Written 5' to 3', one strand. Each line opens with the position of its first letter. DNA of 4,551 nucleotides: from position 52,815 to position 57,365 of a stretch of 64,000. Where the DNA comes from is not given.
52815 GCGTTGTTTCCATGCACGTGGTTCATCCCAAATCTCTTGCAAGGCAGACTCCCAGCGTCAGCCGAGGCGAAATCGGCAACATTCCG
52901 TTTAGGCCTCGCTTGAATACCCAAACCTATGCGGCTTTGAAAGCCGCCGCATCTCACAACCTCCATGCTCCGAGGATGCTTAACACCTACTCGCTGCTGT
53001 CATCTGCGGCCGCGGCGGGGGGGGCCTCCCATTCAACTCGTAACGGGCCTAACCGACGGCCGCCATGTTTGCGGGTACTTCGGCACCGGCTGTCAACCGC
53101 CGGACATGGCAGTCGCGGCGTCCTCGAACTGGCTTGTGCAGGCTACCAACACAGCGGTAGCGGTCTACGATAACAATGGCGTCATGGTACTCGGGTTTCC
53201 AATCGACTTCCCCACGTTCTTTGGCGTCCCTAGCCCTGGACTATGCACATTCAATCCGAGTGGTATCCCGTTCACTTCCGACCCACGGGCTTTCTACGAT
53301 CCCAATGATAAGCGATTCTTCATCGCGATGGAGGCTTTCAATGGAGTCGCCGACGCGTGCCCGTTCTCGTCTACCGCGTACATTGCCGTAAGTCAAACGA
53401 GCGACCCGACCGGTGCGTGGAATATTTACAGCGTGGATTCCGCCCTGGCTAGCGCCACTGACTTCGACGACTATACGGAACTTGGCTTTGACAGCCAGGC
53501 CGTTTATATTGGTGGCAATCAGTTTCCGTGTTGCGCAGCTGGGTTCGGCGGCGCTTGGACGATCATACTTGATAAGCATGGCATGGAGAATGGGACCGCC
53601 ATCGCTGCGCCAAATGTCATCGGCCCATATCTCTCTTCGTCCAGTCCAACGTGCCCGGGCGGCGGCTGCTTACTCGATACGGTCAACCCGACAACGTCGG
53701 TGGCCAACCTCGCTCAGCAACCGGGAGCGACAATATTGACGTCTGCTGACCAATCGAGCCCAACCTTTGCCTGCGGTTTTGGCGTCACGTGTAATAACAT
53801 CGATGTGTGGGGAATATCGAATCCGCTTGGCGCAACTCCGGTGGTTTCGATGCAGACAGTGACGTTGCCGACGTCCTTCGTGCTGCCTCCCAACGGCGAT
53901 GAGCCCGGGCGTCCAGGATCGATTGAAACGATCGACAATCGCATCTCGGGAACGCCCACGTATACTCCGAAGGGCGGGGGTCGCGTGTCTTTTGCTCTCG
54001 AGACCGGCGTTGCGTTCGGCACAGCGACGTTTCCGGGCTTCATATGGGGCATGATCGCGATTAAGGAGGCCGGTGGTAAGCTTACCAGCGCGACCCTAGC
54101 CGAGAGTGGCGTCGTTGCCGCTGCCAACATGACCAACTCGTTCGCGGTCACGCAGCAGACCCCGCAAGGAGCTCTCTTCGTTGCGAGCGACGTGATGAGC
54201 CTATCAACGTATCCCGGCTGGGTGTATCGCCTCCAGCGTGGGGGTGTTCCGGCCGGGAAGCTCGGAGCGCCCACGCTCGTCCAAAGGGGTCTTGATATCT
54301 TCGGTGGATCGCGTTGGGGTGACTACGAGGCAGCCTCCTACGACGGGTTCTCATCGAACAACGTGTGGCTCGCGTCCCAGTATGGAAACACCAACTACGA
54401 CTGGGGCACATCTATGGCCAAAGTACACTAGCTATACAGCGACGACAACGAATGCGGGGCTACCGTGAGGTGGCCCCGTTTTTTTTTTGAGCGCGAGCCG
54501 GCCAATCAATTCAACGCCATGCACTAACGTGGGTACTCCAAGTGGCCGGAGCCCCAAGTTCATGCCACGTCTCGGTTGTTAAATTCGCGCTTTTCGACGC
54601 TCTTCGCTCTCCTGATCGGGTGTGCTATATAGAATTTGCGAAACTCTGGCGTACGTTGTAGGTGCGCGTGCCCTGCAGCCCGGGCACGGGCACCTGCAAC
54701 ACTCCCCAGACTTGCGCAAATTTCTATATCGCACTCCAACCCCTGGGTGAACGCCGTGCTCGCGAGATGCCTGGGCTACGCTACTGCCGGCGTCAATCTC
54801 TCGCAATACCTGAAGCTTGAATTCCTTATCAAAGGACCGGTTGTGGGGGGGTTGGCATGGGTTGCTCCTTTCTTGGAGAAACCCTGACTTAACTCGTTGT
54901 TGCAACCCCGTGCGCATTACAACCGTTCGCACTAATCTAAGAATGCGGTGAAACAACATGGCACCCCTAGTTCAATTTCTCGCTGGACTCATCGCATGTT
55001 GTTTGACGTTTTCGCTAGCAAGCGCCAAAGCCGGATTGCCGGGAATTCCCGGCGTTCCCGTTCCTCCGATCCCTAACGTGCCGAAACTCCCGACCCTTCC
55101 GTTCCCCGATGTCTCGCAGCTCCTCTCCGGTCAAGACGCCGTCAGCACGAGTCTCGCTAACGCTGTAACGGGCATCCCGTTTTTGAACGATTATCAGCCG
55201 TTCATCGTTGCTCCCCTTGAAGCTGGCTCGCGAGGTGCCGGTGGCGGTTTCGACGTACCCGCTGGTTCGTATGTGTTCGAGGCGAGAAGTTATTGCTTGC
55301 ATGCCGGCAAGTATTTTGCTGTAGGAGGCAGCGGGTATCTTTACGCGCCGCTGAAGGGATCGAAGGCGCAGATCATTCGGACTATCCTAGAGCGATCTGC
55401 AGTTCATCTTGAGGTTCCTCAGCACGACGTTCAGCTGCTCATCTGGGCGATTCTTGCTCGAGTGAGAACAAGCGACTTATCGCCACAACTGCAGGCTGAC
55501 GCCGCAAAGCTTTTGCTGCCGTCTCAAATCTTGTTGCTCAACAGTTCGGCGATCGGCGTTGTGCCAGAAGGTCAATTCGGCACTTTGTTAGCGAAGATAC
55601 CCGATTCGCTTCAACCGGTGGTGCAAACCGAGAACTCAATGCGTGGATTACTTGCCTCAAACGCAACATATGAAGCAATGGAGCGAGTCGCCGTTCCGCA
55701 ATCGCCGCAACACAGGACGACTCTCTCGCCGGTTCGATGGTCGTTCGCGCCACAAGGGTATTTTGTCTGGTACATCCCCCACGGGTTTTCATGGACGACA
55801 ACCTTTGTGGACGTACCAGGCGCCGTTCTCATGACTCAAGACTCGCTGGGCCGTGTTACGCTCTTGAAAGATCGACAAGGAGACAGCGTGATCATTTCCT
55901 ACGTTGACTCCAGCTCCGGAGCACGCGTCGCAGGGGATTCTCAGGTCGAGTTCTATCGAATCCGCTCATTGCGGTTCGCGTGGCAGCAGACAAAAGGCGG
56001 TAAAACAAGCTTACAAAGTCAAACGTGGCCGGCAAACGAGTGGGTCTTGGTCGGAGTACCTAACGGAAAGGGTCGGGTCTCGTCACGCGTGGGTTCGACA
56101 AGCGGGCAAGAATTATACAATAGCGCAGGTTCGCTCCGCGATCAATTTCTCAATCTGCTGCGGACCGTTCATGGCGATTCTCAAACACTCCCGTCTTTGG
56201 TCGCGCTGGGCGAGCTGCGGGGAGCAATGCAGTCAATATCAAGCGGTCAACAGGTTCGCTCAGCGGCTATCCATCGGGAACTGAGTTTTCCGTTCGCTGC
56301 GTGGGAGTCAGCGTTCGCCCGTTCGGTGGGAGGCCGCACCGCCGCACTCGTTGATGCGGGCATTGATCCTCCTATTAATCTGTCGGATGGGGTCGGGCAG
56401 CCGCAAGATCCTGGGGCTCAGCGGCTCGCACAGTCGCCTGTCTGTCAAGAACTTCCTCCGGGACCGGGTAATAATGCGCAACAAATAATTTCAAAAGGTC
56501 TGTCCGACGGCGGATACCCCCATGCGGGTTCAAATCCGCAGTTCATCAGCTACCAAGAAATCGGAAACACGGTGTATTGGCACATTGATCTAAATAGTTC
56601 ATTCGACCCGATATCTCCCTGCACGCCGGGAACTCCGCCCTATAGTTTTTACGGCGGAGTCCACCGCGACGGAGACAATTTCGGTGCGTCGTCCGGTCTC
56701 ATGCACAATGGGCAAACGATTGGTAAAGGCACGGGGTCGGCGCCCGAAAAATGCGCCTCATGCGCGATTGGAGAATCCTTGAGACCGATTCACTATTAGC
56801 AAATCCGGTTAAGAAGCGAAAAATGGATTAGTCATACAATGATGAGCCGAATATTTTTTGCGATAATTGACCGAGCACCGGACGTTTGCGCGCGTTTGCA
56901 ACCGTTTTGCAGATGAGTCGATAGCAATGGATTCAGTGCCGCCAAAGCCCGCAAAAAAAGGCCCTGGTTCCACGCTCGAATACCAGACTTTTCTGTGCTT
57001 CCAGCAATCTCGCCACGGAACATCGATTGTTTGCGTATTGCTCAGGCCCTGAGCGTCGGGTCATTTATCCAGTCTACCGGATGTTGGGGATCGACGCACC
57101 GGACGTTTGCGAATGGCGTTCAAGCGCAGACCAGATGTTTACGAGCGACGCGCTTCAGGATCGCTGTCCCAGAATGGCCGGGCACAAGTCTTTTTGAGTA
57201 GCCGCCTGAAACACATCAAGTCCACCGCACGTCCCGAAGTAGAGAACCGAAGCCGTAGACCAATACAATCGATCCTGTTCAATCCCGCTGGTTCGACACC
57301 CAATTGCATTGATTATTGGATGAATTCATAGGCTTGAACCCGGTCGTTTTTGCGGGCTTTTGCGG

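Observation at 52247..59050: Recurrent 11-nt motif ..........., inverted near the two ends of the insertion and with extra copies at 59 kb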

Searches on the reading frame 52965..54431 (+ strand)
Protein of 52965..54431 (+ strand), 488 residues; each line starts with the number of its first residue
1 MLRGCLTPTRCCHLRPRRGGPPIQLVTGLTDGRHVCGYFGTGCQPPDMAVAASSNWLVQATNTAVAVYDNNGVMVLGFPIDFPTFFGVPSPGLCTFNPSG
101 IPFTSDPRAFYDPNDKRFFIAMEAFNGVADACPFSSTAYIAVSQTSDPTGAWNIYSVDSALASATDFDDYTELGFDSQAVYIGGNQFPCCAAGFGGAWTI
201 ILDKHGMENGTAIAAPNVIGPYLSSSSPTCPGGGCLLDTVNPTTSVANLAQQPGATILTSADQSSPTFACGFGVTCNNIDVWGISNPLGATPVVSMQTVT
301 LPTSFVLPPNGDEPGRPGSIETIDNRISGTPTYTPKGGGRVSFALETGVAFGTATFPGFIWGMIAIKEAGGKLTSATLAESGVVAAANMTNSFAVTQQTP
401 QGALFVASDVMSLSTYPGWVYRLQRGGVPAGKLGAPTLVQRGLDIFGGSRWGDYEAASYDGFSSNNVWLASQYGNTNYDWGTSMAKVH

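Call 9: search_protein_families(library=pfam, proteins=[window:52965-54431:+], max_evalue=0.01)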
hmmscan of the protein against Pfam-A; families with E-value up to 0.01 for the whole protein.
window:52965-54431:+ (488 aa): 0 families

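Call 85: search_protein_families(library=padloc, proteins=[window:52965-54431:+], max_evalue=0.001)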
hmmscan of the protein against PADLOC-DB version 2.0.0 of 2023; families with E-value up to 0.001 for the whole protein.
window:52965-54431:+ (488 aa): 0 families

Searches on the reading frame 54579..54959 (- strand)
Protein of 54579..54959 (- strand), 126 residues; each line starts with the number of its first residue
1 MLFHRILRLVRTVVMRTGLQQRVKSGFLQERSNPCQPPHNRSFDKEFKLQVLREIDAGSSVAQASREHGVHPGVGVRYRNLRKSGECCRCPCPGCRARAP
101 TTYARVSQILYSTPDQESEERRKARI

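Call 9: search_protein_families(library=pfam, proteins=[window:54579-54959:-], max_evalue=0.01)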
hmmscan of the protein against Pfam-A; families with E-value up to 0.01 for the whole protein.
window:54579-54959:- (126 aa): 1 family
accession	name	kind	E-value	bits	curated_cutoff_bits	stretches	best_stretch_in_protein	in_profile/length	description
PF01527.26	HTH_Tnp_1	-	5.6e-07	30.1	24.1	1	40-74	4-39/75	Transposase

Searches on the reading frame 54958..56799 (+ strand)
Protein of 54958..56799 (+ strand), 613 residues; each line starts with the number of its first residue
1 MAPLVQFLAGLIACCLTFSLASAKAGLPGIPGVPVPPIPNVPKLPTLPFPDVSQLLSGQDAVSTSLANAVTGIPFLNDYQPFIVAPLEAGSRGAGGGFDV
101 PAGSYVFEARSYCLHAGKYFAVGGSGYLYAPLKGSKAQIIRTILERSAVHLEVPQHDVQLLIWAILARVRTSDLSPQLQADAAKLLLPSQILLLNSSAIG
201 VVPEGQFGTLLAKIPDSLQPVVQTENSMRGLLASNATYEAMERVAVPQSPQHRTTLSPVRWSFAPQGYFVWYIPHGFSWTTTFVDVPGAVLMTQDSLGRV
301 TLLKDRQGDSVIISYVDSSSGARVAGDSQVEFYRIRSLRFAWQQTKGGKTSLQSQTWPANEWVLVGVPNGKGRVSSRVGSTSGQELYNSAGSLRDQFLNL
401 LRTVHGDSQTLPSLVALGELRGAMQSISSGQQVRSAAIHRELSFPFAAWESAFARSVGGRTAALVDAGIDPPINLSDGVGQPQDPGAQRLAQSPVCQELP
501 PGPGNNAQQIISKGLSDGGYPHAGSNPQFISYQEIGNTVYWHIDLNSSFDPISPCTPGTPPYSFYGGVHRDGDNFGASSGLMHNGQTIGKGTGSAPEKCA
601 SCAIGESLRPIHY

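Call 9: search_protein_families(library=pfam, proteins=[window:54958-56799:+], max_evalue=0.01)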
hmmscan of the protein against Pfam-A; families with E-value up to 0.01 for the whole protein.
window:54958-56799:+ (613 aa): 0 families

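Call 13: find_encoding_contigs(protein=window:54958-56799:+, flank=10000, max_places=10)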
Protein window:54958-56799:+ (613 aa): 1 contig read that carries it; 1 place shown.
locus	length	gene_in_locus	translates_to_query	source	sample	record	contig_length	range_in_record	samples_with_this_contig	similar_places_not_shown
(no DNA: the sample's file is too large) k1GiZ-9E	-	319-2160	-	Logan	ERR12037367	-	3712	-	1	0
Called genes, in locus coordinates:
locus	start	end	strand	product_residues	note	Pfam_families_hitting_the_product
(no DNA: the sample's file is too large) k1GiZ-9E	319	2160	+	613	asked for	-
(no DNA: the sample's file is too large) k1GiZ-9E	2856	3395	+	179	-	PF04542:Sigma70_r2, PF08281:Sigma70_r4_2, PF04545:Sigma70_r4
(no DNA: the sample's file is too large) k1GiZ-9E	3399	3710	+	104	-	?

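Call 73: find_homologous_proteins(query=window:54958-56799:+, max_evalue=0.00001)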
Query window:54958-56799:+ (613 aa): 68 proteins with E <= 0.00001 among 8000 candidates.
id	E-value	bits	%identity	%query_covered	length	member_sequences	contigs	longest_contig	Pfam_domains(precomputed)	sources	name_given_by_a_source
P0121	0.0e+0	1390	100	100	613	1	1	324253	-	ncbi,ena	-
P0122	2.8e-181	622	51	98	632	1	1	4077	-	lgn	-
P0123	1.6e-174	600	48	100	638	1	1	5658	-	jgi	jgi:hypothetical protein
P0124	5.9e-170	585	51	90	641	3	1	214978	-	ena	-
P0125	2.6e-169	583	49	98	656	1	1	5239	-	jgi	jgi:hypothetical protein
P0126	4.8e-157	542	61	66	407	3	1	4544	-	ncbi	-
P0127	1.2e-155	538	47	90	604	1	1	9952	-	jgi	jgi:hypothetical protein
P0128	5.4e-155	535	48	89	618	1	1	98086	-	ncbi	-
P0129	3.0e-147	510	44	93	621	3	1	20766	-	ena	-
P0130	3.3e-147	510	51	73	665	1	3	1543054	-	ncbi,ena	-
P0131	8.2e-145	502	51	73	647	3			-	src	-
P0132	2.1e-142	494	45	82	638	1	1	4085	-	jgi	jgi:hypothetical protein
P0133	8.1e-122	426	51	63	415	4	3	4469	-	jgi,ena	-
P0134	9.2e-111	389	51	54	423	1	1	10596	-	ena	-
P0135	3.9e-101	358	40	77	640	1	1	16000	-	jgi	jgi:hypothetical protein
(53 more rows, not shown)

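Call 74: find_encoding_contigs(protein=P0124, flank=10000, max_places=3)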
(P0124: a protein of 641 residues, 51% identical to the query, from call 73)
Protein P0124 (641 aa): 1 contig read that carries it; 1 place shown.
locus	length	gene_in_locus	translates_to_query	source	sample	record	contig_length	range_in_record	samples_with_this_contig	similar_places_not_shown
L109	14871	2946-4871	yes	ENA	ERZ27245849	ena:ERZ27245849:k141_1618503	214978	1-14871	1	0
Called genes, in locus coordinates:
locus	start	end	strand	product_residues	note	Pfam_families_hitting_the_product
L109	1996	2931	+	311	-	-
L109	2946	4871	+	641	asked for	-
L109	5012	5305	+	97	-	PF01527:HTH_Tnp_1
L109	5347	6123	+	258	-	PF13276:HTH_21 (weak), PF00665:rve, PF13683:rve_3, PF13333:rve_2 (weak)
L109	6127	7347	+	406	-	PF24684:Vgb_lyase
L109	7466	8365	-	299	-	PF00665:rve, PF13683:rve_3, PF13333:rve_2 (weak)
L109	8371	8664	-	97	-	PF01527:HTH_Tnp_1, PF13384:HTH_23 (weak)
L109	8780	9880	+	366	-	PF02129:Peptidase_S15, PF01738:DLH (faint), PF20434:BD-FAE (faint), PF00561:Abhydrolase_1, PF12146:Hydrolase_4, PF00326:Peptidase_S9, PF08840:BAAT_C (faint)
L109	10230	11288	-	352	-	PF00326:Peptidase_S9 (faint)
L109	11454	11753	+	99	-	PF00216:Bac_DNA_binding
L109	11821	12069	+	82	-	PF20114:DUF6504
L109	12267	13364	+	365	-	-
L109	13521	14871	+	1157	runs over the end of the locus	PF00873:ACR_tran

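Call 75: find_encoding_contigs(protein=P0128, flank=10000, max_places=3)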
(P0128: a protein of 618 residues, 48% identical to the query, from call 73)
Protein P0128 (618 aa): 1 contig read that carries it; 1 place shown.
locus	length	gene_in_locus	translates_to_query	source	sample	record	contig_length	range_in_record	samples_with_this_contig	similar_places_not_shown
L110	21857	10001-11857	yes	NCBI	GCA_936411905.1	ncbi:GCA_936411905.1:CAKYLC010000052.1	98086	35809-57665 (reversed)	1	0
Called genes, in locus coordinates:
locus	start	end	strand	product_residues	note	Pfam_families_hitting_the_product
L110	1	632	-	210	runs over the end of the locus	PF21234:Phosphatase-like_N, PF01451:LMWPc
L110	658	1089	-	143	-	PF00903:Glyoxalase, PF22677:Ble-like_N (weak)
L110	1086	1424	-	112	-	PF12840:HTH_20 (weak), PF01022:HTH_5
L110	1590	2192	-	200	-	-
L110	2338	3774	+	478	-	PF00486:Trans_reg_C, PF14559:TPR_19 (faint), PF12895:ANAPC3 (faint)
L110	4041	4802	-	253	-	PF00005:ABC_tran, PF02463:SMC_N (faint), PF13304:AAA_21 (faint)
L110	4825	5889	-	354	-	PF02653:BPD_transp_2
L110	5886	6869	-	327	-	PF00532:Peripla_BP_1, PF13407:Peripla_BP_4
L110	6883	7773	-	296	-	PF01261:AP_endonuc_2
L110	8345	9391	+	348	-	-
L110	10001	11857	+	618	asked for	-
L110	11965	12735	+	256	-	PF01987:AIM24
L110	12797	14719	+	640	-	-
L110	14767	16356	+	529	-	PF00999:Na_H_Exchanger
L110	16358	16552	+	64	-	-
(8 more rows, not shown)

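Call 76: find_encoding_contigs(protein=P0130, flank=10000, max_places=3)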
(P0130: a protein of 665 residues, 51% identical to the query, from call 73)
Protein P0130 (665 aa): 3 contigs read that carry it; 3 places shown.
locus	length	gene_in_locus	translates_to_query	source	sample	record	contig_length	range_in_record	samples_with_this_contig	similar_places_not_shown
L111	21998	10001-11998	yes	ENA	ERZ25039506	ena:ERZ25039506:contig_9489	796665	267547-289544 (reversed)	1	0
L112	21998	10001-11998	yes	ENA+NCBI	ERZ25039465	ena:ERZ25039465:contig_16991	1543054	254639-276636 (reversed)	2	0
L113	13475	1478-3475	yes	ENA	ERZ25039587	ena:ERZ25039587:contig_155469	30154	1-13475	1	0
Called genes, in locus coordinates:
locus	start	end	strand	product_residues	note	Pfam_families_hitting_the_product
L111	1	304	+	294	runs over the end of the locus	PF01435:Peptidase_M48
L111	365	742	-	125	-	PF16320:Ribosomal_L12_N, PF00542:Ribosomal_L12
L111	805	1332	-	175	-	PF00466:Ribosomal_L10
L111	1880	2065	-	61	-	PF00687:Ribosomal_L1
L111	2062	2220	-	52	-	-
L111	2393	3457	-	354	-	PF00584:SecE (weak), PF02357:NusG, PF03946:Ribosomal_L11_N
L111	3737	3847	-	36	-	PF00471:Ribosomal_L33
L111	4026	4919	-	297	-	PF00009:GTP_EFTU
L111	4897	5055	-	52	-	PF00009:GTP_EFTU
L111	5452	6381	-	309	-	PF00873:ACR_tran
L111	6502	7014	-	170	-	-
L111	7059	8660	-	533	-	PF00873:ACR_tran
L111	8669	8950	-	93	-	PF00873:ACR_tran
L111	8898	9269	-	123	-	PF00873:ACR_tran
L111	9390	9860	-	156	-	-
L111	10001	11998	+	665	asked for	-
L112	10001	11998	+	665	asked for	-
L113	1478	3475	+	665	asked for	-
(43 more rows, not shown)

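Call 85: search_protein_families(library=padloc, proteins=[window:54958-56799:+], max_evalue=0.001)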
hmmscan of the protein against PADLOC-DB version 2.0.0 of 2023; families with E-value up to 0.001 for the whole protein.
window:54958-56799:+ (613 aa): 0 families

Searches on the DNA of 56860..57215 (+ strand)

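Call 82: search_dna_similar(query=window:56860-57215:+, collection=phages, mode=distant, max_evalue=0.01, max_rows=10)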
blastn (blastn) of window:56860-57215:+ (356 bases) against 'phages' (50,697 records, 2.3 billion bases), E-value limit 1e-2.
No match.
